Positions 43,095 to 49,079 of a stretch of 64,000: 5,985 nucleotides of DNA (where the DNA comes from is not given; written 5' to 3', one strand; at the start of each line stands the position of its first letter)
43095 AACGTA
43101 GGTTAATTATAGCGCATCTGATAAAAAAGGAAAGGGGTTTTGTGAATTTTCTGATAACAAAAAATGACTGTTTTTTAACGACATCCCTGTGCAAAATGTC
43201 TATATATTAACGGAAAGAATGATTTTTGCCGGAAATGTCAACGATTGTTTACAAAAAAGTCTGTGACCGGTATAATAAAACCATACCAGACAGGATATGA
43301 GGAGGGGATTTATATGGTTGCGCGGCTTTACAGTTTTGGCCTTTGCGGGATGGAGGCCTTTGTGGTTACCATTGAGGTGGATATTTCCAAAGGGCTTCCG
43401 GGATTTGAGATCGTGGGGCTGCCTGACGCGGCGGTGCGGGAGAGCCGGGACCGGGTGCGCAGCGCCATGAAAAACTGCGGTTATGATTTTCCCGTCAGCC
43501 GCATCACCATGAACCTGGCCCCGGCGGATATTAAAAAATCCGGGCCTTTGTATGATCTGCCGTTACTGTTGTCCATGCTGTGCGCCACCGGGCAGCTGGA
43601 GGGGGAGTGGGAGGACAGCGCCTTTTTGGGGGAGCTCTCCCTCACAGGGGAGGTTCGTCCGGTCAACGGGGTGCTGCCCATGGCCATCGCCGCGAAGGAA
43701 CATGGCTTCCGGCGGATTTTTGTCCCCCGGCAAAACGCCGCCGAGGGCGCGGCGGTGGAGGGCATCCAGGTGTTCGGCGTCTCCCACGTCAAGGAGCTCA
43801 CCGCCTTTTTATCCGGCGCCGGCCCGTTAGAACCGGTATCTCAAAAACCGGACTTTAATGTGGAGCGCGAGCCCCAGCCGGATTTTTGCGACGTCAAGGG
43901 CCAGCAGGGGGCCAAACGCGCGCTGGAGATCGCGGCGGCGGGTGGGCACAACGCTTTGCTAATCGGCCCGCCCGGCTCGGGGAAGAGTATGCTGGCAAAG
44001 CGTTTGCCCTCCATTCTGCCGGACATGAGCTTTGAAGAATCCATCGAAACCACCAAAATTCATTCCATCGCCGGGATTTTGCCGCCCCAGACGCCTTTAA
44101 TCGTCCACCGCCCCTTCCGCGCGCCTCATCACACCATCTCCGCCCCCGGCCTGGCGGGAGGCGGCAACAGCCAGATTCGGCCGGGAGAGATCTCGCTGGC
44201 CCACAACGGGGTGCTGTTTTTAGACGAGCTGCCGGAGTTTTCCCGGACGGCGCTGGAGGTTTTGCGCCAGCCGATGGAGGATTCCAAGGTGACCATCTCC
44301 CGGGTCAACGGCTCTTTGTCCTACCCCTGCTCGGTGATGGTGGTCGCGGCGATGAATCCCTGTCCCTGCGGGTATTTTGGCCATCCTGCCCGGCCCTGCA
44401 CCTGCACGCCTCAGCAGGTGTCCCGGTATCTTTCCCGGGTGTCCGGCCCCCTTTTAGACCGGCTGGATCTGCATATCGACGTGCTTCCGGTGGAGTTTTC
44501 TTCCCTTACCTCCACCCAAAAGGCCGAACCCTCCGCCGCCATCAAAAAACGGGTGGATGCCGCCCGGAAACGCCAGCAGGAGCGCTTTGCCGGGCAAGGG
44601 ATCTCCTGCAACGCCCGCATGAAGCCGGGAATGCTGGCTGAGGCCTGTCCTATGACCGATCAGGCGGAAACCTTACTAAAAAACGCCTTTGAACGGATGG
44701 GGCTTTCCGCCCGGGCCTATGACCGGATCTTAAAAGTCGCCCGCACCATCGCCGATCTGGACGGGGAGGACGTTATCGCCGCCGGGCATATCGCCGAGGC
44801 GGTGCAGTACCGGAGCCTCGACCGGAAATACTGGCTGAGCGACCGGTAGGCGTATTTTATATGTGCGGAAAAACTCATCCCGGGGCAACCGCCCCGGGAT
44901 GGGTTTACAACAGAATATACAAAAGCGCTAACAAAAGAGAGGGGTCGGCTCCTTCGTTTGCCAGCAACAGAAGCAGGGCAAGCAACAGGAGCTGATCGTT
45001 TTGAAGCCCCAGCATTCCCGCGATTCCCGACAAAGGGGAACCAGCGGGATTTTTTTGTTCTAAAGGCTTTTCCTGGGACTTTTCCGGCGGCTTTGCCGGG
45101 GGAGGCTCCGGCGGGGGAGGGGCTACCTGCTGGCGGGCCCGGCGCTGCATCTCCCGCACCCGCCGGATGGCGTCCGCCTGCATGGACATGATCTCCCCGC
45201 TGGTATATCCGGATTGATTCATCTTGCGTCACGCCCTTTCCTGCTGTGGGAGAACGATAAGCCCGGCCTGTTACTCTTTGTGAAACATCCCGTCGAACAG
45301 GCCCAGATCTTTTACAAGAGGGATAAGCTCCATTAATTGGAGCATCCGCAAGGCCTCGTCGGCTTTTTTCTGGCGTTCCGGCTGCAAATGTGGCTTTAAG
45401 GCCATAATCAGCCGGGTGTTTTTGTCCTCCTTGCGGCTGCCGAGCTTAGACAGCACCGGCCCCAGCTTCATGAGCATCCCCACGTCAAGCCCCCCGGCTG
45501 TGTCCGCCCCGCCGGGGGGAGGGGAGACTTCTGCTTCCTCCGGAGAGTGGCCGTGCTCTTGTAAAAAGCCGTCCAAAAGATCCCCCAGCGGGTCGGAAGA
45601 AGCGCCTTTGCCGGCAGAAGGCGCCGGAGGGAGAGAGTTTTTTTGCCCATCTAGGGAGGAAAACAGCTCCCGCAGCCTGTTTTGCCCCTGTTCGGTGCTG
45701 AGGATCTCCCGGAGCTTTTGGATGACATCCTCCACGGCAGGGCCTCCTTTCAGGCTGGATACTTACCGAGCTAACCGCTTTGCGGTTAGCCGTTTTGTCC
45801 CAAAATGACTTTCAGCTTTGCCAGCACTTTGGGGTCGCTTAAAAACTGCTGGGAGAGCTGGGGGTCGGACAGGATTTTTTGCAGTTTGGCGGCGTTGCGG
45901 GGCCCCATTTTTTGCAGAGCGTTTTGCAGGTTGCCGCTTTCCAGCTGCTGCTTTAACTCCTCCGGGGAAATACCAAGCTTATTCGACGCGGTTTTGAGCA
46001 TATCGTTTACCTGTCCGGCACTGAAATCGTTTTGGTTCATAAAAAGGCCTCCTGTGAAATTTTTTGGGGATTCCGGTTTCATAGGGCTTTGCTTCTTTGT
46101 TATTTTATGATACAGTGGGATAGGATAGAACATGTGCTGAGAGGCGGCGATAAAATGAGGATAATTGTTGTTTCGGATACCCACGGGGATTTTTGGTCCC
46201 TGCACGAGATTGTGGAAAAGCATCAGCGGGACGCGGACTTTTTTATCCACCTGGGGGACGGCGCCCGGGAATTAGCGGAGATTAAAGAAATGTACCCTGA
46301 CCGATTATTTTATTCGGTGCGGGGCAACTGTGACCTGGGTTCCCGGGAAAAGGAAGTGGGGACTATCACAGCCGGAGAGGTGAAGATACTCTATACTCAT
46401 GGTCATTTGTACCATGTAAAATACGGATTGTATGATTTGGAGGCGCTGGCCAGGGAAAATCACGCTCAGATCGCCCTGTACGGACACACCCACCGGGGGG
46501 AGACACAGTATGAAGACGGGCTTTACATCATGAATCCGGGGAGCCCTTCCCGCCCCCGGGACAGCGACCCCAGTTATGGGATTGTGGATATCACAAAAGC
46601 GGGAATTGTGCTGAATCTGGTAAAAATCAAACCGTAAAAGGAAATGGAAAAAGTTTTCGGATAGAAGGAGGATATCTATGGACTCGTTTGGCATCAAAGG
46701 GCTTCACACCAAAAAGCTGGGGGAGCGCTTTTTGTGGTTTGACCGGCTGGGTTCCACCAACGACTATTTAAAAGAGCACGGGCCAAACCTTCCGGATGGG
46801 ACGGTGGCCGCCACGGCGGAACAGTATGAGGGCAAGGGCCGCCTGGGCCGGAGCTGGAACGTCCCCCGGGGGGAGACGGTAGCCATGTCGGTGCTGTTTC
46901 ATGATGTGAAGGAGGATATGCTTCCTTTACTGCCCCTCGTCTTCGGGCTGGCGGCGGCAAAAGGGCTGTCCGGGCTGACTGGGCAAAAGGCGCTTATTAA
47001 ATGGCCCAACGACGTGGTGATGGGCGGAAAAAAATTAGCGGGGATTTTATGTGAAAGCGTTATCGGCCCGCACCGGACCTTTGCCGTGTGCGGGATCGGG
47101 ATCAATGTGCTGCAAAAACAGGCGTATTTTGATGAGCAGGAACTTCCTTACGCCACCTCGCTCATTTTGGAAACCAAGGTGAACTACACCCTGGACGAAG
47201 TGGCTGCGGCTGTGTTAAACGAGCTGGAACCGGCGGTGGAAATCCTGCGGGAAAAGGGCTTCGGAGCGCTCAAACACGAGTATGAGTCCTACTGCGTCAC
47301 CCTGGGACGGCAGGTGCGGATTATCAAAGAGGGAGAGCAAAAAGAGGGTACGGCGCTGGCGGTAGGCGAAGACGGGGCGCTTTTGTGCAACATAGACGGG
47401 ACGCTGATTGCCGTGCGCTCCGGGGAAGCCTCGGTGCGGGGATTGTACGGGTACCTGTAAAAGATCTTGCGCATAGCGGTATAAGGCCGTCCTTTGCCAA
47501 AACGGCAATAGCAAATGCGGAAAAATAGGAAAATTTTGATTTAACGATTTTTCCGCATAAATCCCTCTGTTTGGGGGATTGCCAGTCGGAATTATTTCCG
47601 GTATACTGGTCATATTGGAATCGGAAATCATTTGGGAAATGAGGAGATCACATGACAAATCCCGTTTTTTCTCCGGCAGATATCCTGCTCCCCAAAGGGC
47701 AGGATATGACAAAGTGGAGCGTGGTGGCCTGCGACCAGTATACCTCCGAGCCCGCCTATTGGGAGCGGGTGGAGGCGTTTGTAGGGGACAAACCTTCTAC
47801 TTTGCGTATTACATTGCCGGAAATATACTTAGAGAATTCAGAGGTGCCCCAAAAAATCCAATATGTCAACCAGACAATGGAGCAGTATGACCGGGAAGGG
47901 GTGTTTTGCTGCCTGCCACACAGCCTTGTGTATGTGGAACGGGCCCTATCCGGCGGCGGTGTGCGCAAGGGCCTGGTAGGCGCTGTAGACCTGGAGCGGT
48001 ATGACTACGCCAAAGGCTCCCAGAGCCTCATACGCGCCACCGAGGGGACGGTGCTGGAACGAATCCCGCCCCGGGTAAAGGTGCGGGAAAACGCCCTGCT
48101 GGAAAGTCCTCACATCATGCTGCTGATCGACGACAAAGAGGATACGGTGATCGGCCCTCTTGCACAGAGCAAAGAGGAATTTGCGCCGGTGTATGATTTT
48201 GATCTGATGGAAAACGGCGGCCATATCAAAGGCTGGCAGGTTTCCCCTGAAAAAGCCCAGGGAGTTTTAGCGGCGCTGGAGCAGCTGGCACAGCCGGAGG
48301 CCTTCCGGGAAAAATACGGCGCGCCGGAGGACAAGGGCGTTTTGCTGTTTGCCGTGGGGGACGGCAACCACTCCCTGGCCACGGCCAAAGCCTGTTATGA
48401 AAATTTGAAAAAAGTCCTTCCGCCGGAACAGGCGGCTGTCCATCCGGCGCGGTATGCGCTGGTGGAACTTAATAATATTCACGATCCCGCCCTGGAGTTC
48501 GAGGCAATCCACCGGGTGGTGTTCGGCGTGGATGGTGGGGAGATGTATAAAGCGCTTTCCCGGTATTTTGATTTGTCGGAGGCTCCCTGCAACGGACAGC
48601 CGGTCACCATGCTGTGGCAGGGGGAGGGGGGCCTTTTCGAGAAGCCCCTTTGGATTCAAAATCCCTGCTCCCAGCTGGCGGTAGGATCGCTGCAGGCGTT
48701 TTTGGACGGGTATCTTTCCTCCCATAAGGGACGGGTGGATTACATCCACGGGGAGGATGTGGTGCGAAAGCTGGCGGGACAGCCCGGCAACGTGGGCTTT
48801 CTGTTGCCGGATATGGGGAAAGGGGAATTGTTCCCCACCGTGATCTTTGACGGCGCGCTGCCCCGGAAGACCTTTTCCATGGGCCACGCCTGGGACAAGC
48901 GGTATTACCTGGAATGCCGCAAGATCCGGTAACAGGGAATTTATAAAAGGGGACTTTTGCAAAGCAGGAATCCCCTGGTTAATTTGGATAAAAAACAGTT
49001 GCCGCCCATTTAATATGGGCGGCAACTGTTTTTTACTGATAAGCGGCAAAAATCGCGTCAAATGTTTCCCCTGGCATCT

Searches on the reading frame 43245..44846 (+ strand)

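Call 50: search_protein_families(library=pfam, proteins=[window:43245-44846:+], max_evalue=0.0001)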
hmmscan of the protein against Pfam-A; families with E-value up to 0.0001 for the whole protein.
window:43245-44846:+ (534 aa): 7 families
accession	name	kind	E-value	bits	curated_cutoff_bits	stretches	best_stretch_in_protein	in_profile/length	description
PF01078.27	Mg_chelatase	-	8.3e-93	309.9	20.3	1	213-417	1-203/207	Magnesium chelatase, subunit ChlI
PF13541.12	ChlI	-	4.7e-46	156.1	27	1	43-164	1-121/121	Subunit ChlI of Mg-chelatase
PF13335.12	Mg_chelatase_C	-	3e-34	117.9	26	1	428-523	2-94/94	Magnesium chelatase, subunit ChlI C-terminal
PF07728.20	AAA_5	-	3.5e-08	34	22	1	237-374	2-125/139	AAA domain (dynein-related subfamily)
PF00493.29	MCM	-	2.1e-07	30.7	23.3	0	310-374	111-175/224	MCM P-loop domain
PF05362.19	Lon_C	-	1.4e-06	28.5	21.1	1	40-167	42-175/205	Lon protease (S16) C-terminal proteolytic domain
PF00158.32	Sigma54_activat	-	2e-06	28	20.2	0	307-371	80-142/168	Sigma-54 interaction domain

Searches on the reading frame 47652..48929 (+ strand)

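Call 50: search_protein_families(library=pfam, proteins=[window:47652-48929:+], max_evalue=0.0001)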
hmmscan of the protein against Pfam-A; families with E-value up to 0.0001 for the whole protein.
window:47652-48929:+ (426 aa): 1 family
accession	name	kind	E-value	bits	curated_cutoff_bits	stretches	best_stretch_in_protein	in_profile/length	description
PF06245.16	DUF1015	-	5.8e-61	206.6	25.8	1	20-325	13-300/325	Protein of unknown function (DUF1015)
